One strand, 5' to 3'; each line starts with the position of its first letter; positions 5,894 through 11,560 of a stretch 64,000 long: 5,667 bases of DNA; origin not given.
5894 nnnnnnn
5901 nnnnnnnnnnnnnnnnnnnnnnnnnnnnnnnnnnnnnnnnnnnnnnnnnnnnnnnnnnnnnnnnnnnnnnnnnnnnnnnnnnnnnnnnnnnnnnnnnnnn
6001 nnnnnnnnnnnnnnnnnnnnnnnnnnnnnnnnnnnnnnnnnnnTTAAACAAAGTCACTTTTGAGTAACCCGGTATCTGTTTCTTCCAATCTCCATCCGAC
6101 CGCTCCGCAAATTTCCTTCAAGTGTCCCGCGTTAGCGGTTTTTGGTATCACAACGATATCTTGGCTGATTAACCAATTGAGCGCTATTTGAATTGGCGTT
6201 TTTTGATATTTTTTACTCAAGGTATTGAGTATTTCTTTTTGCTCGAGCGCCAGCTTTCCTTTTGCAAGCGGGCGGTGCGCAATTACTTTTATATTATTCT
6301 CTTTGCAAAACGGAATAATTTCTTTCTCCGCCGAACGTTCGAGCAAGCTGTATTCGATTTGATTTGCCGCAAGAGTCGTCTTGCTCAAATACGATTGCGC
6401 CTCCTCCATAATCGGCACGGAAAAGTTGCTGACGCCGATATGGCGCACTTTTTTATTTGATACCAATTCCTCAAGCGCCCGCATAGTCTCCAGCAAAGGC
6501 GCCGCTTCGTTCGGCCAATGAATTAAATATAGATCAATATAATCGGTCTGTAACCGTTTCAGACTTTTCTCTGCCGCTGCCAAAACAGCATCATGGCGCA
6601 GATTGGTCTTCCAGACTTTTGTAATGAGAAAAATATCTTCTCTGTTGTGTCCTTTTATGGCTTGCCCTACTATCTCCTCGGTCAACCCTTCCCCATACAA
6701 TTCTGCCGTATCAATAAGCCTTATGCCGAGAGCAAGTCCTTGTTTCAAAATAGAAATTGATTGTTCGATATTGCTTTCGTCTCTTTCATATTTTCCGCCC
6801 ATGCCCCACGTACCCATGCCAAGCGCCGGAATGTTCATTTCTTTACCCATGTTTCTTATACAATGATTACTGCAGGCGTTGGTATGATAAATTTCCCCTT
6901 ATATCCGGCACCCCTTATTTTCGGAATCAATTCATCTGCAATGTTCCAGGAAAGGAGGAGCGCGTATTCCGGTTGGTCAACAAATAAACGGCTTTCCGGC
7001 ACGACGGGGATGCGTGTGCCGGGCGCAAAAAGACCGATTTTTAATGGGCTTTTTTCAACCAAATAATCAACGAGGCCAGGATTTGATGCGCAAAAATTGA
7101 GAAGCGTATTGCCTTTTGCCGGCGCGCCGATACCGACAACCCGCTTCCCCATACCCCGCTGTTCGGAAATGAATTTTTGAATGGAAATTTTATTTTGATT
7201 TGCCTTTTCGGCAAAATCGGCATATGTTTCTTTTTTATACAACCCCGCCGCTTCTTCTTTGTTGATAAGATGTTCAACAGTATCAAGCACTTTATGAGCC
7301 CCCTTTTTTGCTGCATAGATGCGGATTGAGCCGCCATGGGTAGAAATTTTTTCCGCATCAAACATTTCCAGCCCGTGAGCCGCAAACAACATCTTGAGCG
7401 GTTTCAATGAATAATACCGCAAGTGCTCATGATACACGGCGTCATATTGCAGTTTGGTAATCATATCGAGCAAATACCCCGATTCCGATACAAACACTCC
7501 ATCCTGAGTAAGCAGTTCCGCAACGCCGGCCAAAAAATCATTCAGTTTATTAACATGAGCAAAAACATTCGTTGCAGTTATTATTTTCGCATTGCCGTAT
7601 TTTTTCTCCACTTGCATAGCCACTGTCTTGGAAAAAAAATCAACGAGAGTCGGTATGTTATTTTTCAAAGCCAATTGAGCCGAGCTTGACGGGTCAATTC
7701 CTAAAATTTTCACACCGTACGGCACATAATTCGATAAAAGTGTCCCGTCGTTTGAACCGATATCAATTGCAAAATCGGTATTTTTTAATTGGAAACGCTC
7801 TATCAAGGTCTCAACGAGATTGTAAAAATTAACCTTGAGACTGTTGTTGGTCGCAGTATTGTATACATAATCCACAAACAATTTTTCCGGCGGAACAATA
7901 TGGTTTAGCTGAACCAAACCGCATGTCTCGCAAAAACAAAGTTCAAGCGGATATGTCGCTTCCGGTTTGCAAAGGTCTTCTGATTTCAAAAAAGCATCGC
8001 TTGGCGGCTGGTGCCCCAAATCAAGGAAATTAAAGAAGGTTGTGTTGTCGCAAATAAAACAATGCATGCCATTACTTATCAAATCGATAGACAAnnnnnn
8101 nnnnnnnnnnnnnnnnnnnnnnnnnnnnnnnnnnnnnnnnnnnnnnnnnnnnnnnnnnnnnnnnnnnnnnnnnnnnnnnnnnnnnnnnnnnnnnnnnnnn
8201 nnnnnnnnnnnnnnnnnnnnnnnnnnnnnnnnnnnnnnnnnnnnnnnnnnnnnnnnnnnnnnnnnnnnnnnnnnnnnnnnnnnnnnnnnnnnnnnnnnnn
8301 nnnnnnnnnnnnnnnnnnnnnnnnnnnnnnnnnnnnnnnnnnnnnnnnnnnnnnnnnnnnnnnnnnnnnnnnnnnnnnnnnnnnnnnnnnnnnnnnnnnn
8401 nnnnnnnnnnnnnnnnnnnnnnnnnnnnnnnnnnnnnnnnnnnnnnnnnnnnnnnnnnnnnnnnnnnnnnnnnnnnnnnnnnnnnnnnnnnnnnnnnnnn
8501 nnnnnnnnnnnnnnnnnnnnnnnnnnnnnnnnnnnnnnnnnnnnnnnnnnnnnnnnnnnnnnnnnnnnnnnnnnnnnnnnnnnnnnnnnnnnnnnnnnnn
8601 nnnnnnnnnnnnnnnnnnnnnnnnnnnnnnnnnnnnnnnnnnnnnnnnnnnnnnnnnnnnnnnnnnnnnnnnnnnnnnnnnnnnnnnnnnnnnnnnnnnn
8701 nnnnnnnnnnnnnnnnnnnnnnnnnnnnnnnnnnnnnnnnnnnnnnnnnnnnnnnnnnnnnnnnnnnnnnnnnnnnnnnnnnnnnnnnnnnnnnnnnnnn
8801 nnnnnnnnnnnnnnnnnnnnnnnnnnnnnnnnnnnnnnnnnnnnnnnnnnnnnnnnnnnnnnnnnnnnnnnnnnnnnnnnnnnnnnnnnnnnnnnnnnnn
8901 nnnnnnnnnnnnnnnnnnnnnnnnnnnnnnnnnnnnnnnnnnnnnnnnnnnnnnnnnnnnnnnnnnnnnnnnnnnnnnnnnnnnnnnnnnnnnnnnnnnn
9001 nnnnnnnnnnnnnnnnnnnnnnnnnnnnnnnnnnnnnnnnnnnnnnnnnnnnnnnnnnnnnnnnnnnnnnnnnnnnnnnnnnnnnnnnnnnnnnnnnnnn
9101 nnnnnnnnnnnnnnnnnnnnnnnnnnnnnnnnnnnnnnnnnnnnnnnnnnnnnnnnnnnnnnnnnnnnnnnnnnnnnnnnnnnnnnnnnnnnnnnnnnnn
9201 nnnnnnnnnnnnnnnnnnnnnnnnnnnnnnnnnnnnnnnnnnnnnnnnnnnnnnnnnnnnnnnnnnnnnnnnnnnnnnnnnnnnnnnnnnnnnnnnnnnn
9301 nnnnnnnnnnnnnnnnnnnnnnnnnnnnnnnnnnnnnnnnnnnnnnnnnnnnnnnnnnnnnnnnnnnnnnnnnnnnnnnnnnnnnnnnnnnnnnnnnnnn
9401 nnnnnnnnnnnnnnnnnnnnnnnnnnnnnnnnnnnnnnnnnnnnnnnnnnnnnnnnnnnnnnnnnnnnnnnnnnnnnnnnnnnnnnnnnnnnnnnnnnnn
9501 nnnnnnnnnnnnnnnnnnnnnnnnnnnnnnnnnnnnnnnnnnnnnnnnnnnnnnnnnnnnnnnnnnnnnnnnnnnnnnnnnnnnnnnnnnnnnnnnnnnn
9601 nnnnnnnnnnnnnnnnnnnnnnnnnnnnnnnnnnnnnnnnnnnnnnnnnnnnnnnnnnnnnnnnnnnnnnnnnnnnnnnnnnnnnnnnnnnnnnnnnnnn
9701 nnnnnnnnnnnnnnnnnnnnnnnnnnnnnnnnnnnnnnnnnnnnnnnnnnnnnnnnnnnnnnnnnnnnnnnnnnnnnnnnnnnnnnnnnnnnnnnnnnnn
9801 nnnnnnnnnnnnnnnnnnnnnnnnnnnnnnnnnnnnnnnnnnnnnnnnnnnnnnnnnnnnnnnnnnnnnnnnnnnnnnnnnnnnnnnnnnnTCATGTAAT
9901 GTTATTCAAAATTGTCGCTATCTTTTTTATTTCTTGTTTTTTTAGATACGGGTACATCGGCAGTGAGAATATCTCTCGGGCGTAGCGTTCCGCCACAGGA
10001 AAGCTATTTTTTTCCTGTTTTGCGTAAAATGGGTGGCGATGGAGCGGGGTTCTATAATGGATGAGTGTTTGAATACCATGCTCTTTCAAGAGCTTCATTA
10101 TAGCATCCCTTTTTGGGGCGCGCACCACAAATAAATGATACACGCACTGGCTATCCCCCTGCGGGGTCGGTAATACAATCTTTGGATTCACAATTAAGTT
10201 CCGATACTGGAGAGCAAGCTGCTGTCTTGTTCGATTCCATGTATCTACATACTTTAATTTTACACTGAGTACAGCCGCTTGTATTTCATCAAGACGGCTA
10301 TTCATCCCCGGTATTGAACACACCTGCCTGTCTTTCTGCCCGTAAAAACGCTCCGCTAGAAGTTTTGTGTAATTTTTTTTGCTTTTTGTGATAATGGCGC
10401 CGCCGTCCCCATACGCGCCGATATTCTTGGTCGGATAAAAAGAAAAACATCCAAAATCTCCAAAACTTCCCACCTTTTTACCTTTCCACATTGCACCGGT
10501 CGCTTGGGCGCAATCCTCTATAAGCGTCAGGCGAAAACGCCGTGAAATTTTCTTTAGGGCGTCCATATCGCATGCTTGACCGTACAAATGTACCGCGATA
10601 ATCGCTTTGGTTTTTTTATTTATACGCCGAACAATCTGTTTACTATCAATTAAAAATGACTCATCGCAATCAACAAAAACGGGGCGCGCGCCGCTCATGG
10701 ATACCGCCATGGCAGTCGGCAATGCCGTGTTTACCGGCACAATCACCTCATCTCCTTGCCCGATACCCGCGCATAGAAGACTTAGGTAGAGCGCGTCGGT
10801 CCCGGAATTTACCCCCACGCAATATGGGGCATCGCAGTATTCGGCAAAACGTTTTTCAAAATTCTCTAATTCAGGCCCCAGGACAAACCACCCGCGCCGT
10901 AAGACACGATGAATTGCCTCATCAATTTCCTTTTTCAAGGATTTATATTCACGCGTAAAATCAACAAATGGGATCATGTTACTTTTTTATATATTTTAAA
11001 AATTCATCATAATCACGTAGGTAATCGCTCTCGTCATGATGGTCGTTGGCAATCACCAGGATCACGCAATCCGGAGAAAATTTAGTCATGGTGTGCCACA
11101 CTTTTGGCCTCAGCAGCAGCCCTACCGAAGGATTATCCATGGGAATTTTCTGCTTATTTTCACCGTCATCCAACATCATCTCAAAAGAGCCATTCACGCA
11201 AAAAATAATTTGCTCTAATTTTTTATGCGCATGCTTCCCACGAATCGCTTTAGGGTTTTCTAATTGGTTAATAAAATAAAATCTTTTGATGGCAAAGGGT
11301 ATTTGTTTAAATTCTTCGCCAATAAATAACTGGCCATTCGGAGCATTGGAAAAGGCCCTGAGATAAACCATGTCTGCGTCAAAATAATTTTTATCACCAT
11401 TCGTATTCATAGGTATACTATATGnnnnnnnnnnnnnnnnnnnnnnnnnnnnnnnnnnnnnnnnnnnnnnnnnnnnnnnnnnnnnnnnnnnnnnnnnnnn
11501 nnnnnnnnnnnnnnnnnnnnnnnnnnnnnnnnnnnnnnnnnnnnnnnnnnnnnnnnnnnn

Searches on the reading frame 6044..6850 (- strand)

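Call 70: search_protein_families(library=pfam, proteins=[window:6044-6850:-], max_evalue=0.000001)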
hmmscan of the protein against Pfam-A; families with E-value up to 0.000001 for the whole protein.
window:6044-6850:- (268 aa): 1 family
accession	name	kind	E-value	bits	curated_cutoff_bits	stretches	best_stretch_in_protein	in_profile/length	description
PF00248.27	Aldo_ket_red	-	2.7e-66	224.1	24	1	10-261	2-284/291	Aldo/keto reductase family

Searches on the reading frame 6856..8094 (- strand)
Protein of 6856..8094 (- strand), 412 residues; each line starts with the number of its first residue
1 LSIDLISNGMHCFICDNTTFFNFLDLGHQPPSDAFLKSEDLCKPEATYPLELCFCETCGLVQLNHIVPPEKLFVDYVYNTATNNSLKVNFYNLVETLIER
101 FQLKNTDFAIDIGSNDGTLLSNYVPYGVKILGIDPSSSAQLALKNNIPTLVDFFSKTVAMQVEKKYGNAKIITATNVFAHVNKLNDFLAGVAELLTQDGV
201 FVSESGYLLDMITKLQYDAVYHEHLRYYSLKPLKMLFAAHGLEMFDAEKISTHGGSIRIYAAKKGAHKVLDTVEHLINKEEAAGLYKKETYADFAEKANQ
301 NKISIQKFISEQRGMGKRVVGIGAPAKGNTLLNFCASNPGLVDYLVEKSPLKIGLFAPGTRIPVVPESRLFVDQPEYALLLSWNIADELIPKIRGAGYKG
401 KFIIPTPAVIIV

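Call 70: search_protein_families(library=pfam, proteins=[window:6856-8094:-], max_evalue=0.000001)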
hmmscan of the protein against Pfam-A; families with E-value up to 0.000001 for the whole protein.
window:6856-8094:- (412 aa): 4 families
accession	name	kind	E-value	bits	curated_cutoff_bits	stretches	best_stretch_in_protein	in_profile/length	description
PF08484.17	Methyltransf_14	-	7.2e-47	159.6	23.5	1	252-407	2-160/160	C-methyltransferase C-terminal domain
PF08421.16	Methyltransf_13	-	5.1e-21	75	31.3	1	12-73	1-62/62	Putative zinc binding domain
PF13489.12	Methyltransf_23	-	2e-14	54.1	27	1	104-244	21-161/164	Methyltransferase domain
PF08242.18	Methyltransf_12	-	1.5e-08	35.7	30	1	110-201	1-98/98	Methyltransferase domain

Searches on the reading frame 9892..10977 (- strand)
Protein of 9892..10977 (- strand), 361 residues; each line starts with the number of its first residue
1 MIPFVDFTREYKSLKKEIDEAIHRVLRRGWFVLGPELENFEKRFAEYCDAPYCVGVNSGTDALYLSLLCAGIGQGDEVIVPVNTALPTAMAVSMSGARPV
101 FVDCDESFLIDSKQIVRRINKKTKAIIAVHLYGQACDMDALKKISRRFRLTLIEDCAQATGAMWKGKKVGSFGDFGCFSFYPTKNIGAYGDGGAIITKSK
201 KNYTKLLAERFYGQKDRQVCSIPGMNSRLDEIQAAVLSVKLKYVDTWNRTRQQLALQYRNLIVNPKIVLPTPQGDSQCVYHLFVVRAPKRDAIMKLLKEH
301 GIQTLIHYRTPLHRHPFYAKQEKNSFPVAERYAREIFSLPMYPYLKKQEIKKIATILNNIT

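Call 71: search_protein_families(library=pfam, proteins=[window:9892-10977:-], max_evalue=0.000001)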
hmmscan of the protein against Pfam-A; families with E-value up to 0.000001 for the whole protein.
window:9892-10977:- (361 aa): 1 family
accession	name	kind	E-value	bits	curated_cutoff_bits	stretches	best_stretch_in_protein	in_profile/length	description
PF01041.23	DegT_DnrJ_EryC1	-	1.7e-112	376.7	19.8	1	14-357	3-359/360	DegT/DnrJ/EryC1/StrS aminotransferase family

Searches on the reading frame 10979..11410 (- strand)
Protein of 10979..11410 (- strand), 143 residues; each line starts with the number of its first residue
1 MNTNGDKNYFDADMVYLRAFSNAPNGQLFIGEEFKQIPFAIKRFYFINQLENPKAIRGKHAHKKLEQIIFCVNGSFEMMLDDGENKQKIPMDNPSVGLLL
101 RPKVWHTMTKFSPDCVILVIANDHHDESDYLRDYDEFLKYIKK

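Call 71: search_protein_families(library=pfam, proteins=[window:10979-11410:-], max_evalue=0.000001)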
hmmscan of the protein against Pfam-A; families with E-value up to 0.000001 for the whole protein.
window:10979-11410:- (143 aa): 1 family
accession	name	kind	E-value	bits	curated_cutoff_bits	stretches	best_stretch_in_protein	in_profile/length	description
PF05523.17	FdtA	-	4.8e-42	143.3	23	1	14-141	5-130/131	WxcM-like, C-terminal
